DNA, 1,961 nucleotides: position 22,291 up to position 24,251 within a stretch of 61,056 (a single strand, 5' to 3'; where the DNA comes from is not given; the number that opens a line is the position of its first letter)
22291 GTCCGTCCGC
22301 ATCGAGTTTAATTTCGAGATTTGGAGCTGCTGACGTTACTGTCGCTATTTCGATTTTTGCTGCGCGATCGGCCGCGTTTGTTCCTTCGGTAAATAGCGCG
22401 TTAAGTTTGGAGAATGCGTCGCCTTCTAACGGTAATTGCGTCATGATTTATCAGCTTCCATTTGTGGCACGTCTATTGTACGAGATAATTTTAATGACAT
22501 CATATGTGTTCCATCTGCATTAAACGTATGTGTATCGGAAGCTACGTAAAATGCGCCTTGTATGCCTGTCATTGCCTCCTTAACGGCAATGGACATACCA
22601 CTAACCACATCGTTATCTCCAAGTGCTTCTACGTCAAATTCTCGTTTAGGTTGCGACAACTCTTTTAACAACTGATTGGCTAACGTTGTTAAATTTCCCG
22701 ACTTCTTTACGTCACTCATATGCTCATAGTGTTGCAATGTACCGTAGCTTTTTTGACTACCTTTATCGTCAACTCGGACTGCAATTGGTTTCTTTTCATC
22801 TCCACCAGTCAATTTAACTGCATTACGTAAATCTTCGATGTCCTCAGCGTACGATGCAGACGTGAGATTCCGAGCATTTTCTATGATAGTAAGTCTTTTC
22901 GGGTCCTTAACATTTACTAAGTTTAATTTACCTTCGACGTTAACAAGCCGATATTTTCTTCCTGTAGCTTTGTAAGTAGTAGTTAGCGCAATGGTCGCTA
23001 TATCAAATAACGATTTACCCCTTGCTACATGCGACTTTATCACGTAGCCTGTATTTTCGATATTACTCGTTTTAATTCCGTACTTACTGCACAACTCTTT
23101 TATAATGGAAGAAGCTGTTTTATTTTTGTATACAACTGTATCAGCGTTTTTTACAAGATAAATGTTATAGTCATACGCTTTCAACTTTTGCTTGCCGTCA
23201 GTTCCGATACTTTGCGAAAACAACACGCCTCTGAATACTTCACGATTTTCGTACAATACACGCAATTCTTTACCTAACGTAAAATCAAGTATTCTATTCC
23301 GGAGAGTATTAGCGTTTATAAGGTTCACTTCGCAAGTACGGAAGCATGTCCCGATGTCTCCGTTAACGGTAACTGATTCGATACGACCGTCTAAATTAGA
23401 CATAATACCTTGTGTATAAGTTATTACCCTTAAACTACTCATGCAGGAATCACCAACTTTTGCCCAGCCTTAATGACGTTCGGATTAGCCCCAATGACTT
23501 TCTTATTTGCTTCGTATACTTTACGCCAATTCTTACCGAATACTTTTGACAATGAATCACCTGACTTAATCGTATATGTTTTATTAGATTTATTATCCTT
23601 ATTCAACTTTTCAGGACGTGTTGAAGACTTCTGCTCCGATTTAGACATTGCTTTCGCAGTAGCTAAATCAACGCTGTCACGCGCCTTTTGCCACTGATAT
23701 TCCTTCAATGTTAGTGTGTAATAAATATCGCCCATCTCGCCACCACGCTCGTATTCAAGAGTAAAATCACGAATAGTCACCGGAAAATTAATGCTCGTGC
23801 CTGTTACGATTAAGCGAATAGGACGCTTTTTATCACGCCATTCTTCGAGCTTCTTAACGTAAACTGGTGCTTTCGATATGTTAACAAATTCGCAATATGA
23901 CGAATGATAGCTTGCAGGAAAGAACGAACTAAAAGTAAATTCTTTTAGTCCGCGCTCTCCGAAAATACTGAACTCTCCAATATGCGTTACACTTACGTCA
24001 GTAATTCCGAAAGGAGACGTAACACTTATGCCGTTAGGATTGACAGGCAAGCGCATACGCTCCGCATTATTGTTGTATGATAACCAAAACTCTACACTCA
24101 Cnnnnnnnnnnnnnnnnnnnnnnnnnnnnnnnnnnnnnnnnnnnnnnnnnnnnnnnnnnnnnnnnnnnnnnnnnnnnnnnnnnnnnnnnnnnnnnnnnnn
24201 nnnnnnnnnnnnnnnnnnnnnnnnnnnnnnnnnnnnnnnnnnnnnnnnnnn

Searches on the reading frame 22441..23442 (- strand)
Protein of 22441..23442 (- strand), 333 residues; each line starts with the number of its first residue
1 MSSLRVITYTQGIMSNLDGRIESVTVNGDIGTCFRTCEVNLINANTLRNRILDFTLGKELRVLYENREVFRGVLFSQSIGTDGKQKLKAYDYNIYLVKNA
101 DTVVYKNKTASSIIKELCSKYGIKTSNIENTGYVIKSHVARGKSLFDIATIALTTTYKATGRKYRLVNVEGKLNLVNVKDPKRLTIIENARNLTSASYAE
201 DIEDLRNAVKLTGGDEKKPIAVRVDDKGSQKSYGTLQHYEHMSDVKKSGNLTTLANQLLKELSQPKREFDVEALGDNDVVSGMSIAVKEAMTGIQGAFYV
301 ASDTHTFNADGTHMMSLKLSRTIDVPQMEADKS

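Call 8: search_protein_families(library=pfam, proteins=[window:22441-23442:-], max_evalue=0.01)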
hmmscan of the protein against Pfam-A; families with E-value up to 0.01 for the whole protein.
window:22441-23442:- (333 aa): 1 family
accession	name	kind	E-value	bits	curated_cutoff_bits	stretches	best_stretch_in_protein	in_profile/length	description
PF24032.1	YQBQ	-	3.8e-79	266.6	27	1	27-319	4-293/294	YQBQ-like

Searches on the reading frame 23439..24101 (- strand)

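Call 8: search_protein_families(library=pfam, proteins=[window:23439-24101:-], max_evalue=0.01)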
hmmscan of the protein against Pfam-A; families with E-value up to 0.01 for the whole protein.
window:23439-24101:- (220 aa): 2 families
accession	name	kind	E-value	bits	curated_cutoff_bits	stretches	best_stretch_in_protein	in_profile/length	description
PF01476.26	LysM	-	6.1e-05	23.3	20.9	1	176-219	1-43/43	LysM domain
PF21821.3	Dit_like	-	0.00016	22.2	24.2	1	28-136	10-117/127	Dit-like phage tail protein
